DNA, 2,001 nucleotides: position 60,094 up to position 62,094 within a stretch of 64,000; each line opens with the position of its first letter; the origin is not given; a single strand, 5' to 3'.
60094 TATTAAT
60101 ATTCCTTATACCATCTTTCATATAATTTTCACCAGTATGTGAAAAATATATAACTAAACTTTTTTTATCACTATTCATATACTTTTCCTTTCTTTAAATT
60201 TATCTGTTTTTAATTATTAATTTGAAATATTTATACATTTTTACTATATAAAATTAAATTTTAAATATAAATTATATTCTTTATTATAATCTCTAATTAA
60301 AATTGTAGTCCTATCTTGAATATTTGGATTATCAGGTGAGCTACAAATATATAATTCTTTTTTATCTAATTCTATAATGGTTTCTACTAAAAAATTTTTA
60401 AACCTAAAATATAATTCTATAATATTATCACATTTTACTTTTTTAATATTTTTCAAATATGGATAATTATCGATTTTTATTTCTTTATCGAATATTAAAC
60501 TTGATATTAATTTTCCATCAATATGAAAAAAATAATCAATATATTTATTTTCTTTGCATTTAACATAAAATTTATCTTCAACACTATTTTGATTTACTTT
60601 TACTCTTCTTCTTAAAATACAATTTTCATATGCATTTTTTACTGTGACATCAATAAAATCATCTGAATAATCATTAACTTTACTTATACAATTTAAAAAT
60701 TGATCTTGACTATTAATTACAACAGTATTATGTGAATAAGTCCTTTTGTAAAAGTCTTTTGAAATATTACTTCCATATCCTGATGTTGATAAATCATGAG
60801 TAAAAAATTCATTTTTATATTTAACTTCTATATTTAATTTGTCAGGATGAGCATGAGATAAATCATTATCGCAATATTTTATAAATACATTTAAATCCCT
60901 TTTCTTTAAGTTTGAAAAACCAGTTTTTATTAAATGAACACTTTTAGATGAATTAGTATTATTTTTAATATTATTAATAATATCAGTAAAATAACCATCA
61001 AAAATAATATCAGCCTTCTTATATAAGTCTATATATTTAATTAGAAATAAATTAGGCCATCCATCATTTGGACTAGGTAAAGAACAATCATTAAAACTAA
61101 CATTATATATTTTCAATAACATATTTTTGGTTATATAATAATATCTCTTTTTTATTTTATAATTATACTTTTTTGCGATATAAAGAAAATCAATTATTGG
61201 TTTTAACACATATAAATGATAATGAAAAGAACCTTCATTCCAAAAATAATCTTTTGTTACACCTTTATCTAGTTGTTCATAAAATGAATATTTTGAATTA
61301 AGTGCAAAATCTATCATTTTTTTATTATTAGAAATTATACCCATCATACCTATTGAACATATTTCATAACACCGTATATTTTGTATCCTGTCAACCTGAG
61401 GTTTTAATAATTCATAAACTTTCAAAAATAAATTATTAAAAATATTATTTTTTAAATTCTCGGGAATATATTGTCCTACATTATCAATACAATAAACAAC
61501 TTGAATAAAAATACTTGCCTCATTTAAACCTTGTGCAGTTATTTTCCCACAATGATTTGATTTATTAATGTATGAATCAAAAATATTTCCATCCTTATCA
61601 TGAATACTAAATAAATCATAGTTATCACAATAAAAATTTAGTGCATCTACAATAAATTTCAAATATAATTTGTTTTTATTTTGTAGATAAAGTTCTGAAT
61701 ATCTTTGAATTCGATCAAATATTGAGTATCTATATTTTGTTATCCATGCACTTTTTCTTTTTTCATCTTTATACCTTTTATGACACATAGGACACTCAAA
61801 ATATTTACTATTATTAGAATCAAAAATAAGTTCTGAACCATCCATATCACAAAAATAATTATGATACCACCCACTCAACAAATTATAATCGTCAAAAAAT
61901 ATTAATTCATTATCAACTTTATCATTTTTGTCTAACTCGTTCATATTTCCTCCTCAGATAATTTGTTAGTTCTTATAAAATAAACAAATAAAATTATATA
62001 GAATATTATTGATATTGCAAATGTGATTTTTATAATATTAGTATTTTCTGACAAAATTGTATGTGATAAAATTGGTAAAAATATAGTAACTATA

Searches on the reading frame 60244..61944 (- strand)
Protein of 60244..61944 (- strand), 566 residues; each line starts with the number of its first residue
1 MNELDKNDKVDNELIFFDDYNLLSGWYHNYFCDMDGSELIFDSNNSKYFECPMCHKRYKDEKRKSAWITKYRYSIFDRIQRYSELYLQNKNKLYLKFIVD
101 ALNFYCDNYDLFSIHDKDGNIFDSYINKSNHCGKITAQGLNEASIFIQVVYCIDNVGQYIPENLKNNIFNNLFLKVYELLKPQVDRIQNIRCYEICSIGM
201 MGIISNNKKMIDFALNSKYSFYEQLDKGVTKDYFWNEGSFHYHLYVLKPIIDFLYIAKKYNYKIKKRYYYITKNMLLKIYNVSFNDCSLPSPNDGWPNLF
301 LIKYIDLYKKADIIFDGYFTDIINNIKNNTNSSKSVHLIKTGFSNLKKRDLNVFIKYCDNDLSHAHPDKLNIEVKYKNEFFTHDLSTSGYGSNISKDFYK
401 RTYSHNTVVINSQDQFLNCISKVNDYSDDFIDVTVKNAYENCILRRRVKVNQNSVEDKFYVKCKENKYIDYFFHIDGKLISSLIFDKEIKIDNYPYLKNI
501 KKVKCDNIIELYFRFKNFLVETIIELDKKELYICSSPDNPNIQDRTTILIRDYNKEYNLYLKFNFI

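Call 52: search_protein_families(library=pfam, proteins=[window:60244-61944:-], max_evalue=0.00001)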
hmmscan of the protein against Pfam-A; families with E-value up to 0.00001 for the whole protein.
window:60244-61944:- (566 aa): 1 family
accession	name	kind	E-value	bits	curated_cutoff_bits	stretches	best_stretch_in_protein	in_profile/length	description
PF07940.18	Hepar_II_III_C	-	3e-06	27.4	24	1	337-415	8-90/237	Heparinase II/III-like, C-terminal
